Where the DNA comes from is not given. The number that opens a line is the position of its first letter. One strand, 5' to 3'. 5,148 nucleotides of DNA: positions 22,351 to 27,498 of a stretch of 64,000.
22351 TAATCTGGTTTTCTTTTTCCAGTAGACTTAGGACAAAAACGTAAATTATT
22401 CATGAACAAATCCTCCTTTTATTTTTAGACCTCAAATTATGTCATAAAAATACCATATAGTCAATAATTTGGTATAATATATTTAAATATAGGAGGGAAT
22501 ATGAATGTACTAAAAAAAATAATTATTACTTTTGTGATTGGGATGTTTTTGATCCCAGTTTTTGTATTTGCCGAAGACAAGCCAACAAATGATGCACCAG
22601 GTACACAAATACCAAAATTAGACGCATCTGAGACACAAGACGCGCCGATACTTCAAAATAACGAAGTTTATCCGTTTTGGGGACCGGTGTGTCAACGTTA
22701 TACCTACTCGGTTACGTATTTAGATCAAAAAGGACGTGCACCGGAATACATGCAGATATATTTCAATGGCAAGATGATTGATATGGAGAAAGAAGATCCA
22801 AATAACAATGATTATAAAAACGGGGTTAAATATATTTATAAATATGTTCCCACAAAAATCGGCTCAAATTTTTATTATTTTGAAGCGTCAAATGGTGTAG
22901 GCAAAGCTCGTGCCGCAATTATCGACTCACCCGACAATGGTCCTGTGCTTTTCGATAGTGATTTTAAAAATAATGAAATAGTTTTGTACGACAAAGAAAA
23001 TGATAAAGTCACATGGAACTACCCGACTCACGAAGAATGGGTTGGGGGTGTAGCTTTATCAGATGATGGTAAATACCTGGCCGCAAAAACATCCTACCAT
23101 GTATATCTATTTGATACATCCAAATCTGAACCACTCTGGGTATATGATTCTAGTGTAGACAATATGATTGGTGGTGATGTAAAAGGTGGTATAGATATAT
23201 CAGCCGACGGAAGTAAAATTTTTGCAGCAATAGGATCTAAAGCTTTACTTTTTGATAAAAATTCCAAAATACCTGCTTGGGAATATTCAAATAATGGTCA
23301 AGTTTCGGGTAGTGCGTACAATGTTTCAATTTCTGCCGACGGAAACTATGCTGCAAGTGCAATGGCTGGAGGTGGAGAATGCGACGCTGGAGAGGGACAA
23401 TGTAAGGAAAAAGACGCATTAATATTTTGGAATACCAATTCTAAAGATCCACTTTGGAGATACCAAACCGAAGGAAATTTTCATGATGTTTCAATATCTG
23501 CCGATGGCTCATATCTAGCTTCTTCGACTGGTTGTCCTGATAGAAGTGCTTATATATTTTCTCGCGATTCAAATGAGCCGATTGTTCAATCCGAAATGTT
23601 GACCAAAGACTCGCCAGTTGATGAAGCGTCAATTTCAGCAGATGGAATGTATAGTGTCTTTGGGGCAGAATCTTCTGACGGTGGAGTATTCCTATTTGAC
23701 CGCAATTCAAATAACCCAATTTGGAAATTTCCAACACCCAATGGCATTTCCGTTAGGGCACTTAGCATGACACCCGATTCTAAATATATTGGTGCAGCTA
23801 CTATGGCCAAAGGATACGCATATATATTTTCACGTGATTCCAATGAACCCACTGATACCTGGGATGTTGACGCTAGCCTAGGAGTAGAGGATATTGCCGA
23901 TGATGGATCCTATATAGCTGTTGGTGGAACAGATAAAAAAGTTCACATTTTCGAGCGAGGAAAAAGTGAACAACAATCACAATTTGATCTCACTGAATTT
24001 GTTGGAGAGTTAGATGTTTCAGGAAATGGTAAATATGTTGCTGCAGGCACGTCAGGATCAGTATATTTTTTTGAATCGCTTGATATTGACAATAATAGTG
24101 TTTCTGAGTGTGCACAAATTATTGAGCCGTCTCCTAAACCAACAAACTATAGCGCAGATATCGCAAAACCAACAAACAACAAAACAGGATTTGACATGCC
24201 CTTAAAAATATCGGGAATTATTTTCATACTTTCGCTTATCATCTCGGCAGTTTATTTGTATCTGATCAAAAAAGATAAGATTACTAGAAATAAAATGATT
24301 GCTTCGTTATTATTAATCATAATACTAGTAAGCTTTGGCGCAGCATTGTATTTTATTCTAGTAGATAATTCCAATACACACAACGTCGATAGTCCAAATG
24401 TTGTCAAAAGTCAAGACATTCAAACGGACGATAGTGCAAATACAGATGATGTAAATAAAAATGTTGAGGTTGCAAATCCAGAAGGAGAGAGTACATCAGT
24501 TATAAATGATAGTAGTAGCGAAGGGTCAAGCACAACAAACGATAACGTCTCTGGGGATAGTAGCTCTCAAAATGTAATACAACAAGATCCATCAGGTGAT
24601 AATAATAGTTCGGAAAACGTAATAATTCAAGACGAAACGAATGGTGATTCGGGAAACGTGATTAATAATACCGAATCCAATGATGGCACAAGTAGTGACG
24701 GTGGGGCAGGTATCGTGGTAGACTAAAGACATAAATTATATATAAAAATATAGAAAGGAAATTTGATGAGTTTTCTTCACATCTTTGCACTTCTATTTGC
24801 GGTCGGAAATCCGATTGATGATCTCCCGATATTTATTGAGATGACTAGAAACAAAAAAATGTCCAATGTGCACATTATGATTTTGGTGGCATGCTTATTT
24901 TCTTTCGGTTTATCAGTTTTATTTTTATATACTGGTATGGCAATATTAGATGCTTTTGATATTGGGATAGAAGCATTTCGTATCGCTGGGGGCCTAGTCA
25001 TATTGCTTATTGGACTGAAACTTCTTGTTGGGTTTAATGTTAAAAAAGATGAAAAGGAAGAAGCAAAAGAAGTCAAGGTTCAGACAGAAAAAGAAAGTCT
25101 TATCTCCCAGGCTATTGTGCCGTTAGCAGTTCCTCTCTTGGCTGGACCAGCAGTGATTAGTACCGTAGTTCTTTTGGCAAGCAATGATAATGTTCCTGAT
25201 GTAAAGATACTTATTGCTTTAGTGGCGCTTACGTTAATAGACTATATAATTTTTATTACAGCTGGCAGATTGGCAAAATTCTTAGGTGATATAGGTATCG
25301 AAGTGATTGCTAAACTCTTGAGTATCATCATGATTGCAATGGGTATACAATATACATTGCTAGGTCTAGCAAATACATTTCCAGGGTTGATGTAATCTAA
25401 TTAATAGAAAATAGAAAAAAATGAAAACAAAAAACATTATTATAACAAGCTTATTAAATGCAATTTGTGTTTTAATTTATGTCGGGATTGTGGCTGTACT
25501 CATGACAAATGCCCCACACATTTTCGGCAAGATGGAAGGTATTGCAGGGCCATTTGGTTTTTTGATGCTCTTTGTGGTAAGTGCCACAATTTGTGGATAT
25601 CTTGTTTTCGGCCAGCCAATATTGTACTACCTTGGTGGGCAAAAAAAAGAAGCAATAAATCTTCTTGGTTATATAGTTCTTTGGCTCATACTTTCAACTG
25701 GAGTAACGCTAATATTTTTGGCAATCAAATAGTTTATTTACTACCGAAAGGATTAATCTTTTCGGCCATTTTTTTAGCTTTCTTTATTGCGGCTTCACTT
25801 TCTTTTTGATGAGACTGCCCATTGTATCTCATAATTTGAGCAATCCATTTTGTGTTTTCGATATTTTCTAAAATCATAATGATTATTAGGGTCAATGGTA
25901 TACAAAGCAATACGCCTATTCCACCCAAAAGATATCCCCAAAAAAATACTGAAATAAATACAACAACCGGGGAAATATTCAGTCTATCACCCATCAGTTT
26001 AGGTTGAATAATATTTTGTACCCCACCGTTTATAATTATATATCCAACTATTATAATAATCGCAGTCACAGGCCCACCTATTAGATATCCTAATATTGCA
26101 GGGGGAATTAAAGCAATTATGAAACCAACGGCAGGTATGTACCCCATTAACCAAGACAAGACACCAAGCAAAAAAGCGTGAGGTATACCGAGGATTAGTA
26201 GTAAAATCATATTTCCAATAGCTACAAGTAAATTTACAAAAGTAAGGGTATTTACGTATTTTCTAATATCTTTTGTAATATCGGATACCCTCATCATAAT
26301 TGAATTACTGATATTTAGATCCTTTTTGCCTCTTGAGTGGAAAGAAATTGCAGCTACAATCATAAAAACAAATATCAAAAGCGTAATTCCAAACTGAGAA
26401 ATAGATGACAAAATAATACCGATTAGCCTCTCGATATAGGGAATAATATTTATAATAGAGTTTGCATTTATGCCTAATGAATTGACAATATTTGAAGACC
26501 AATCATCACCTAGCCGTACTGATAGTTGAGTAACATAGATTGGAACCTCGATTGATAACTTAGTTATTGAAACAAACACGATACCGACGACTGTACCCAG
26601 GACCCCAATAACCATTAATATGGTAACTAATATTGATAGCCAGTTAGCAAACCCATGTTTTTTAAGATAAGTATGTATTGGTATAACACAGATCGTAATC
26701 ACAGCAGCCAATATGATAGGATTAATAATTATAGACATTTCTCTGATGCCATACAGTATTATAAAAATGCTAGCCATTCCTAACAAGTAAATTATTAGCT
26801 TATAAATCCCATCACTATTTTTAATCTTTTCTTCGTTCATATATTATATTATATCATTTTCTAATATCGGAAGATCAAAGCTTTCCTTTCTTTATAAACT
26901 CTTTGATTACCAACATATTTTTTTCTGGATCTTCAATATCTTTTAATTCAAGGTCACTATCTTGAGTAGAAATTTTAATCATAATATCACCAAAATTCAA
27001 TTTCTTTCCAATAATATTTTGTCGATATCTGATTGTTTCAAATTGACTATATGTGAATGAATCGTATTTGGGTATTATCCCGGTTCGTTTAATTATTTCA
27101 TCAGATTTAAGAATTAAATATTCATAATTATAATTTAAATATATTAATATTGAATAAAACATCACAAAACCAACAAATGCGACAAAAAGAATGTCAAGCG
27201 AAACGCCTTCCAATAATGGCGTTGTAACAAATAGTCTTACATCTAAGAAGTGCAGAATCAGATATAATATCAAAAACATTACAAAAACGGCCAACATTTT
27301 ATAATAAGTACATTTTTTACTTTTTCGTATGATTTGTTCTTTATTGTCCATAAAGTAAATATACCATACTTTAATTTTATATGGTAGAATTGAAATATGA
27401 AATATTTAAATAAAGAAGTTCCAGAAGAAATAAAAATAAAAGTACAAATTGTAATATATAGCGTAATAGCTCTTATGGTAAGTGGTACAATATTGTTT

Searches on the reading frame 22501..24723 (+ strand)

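Call 25: search_protein_families(library=pfam, proteins=[window:22501-24723:+], max_evalue=0.001)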
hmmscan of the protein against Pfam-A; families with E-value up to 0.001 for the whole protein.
window:22501-24723:+ (741 aa): 10 families
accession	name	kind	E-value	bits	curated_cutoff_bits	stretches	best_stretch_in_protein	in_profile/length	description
PF23414.1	Beta-prop_EML_2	-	2e-17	63.9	90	1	389-522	15-148/266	Echinoderm microtubule-associated protein second beta-propeller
PF25174.1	Beta-prop_THOC3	-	4.3e-14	52.6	305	1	326-434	4-107/272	THOC3 beta-propeller domain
PF24814.1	WD40_Prp19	-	6.9e-12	45.4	320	1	342-521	23-201/281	Prp19 WD40 domain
PF24817.1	WD40_WDHD1_1st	-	9.5e-12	45.1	109.9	0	467-519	15-243/291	WDHD1 first WD40 domain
PF24807.1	WD40_CDC20-Fz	-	2.8e-09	37.1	200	0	414-519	50-156/292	CDC20/Fizzy WD40 domain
PF13570.13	Beta-prop_ACSF4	-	2.9e-09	37.2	133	0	306-527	72-290/329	Beta-alanine-activating enzyme, beta-propeller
PF00400.38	WD40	-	1.1e-08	35.7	27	0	171-195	4-29/39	WD domain, G-beta repeat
PF08553.16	VID27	-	6e-06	26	22.1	0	157-209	167-219/356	VID27 C-terminal WD40-like domain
PF13360.13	PQQ_2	-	0.00015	22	27.6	1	157-341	42-214/233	Outer membrane protein assembly factor BamB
PF25173.1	Beta-prop_WDR3_1st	-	0.00052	20.2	154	0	466-516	38-89/184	WDR3 first beta-propeller domain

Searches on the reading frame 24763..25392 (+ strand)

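Call 70: search_protein_families(library=pfam, proteins=[window:24763-25392:+], max_evalue=0.001)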
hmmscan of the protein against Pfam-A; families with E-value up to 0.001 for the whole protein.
window:24763-25392:+ (210 aa): 1 family
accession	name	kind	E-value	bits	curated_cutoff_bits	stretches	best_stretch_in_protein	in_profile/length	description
PF01914.23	MarC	-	1.7e-38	132.6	23.9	1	3-205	3-202/203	MarC family integral membrane protein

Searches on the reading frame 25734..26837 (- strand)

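Call 25: search_protein_families(library=pfam, proteins=[window:25734-26837:-], max_evalue=0.001)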
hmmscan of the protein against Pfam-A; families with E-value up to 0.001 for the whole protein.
window:25734-26837:- (367 aa): 1 family
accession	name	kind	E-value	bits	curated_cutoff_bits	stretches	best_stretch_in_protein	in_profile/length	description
PF01594.21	AI-2E_transport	-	9.9e-39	133.8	34.3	1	20-326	4-326/327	AI-2E family transporter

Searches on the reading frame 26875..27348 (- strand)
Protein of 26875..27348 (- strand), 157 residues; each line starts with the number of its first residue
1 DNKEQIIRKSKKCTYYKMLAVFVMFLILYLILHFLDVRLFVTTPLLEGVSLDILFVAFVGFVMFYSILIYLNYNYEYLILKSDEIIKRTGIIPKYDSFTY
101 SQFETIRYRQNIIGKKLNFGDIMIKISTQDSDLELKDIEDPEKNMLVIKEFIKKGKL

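Call 70: search_protein_families(library=pfam, proteins=[window:26875-27348:-], max_evalue=0.001)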
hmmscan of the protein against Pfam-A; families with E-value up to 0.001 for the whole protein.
window:26875-27348:- (157 aa): 1 family
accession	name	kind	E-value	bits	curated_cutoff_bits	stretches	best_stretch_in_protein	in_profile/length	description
PF03703.20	bPH_2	-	8.5e-05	23.2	22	1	76-143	5-73/78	Bacterial PH domain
